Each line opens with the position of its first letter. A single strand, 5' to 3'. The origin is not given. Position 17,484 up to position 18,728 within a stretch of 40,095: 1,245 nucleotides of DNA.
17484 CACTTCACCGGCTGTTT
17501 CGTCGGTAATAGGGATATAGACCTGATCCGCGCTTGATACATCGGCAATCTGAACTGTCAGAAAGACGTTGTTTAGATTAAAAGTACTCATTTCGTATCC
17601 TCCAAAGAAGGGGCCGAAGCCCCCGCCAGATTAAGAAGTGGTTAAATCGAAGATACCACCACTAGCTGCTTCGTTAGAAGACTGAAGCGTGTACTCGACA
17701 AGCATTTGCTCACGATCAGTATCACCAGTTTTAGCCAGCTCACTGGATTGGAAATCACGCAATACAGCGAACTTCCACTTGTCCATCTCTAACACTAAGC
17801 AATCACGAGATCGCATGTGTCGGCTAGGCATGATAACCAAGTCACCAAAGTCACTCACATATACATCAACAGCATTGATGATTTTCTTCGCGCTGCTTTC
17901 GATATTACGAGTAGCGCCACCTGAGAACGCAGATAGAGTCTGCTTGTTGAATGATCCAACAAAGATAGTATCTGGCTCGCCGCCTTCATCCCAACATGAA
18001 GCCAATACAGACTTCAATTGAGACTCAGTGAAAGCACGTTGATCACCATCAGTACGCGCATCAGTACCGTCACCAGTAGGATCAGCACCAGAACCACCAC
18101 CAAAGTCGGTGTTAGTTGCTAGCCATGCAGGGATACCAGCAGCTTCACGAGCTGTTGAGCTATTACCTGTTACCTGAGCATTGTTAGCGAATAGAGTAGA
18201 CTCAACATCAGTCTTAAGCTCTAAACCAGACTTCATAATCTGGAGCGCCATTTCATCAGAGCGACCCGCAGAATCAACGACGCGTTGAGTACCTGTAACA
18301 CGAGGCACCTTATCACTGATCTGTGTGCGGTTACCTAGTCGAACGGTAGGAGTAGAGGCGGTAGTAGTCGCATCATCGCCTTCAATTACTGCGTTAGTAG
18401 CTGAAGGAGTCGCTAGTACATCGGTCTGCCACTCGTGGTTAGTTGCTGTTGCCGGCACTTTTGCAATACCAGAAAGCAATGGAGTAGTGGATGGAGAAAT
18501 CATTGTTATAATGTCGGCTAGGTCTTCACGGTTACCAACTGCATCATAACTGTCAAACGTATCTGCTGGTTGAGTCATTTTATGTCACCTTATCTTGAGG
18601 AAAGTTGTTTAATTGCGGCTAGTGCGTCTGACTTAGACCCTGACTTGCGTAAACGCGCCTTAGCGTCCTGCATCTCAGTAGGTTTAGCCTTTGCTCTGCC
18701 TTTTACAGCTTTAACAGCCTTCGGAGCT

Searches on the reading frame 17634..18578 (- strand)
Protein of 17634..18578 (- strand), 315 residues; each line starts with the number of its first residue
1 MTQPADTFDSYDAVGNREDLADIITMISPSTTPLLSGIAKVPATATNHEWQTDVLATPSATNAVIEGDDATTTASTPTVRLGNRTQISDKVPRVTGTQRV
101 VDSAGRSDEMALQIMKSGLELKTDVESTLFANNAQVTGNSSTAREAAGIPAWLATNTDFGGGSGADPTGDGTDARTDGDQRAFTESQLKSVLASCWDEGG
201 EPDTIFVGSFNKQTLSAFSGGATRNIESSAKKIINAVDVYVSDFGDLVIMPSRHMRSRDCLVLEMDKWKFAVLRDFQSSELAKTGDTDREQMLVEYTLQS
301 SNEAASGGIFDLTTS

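Call 9: search_protein_families(library=pfam, proteins=[window:17634-18578:-], max_evalue=0.01)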
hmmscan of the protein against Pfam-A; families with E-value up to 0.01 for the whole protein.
window:17634-18578:- (315 aa): 1 family
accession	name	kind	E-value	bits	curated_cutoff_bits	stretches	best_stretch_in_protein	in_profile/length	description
PF17236.8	SU10_MCP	-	7.6e-95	318.2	24.1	1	11-313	5-292/292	SU10 major capsid protein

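Call 10: search_protein_families(library=phrogs, proteins=[window:17634-18578:-], max_evalue=0.01)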
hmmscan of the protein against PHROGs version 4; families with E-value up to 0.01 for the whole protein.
window:17634-18578:- (315 aa): 2 families
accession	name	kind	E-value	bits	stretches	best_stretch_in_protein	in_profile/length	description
phrog_1328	-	head and packaging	4e-97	327.7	1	2-314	4-308/583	major head protein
phrog_29786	-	head and packaging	0.00091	20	1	219-311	32-125/132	major head protein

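Call 47: search_dna_similar(query=window:17634-18578:-, collection=phages, mode=protein, max_evalue=1e-10, max_rows=12)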
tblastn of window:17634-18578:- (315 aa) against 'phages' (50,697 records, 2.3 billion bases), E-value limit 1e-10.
Records with a match: 298; places in all: 318; records where one place covers at least 80% of the query: 280.
Best place of each record, by identity: <60% 298.
By first word of the organism name: Pseudomonas 105; Escherichia 93; Vibrio 18; Aeromonas 11; Caudoviricetes 10; Proteus 8; Cronobacter 7; Sulfitobacter 7; Salmonella 7; Rhizobium 5; and 18 more.
By host as written in the record: Escherichia coli 51; Pseudomonas aeruginosa 39; - 30; Pseudomonas aeruginosa PAO1 16; Aeromonas hydrophila 9; Pseudomonas sp. 7; Sulfitobacter sp. CB2047 6; Vibrio parahaemolyticus 6; and 87 more.
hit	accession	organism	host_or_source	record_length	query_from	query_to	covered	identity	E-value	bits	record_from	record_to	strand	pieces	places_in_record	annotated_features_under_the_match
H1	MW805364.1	Octadecabacter Antarctic DB virus 2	Octadecabacter sp. strain IceBac 430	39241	1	311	99%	50.8%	2e-75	257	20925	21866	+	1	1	major capsid protein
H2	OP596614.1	Bradyrhizobium phage ppBeUSDA76-2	Bradyrhizobium elkanii USDA 76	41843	1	315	100%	49.4%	4e-81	273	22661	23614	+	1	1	DUF5309 domain-containing protein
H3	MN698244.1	Pelagibacter phage HTVC106P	Candidatus Pelagibacter sp. HTCC7211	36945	8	315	98%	47.6%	5e-79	267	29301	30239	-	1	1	head protein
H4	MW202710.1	Caudoviricetes sp.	Manatee Spring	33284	7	313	97%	46.7%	2e-68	237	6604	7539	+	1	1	major capsid protein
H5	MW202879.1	Caudoviricetes sp.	Manatee Spring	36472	1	315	100%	44.2%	3e-67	233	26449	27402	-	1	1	major capsid protein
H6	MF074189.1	Sinorhizobium phage phiM5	Sinorhizobium meliloti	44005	1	312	99%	44.6%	9e-67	231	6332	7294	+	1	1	major capsid protein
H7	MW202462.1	Caudoviricetes sp.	Manatee Spring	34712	7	312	97%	44.0%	6e-74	252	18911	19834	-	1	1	major capsid protein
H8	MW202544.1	Bacteriophage sp.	Manatee Spring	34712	7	312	97%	44.0%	6e-74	252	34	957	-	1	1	major capsid protein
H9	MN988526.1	Rhizobium phage RHph_N3_2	Rhizobium phaseoli N3_2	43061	1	312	99%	42.6%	3e-62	218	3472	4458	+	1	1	major capsid protein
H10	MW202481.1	Caudoviricetes sp.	Manatee Spring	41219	7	312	97%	43.2%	3e-67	233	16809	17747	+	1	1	major capsid protein | hypothetical protein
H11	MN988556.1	Rhizobium phage RHph_I1_23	Rhizobium phaseoli I1_23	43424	1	312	99%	42.2%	5e-62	218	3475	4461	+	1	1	major capsid protein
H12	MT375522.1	Methylophilales phage Venkman EXVC282S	Methylophilales bacterium H5P1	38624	8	315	98%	42.6%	3e-65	227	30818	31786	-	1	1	major capsid protein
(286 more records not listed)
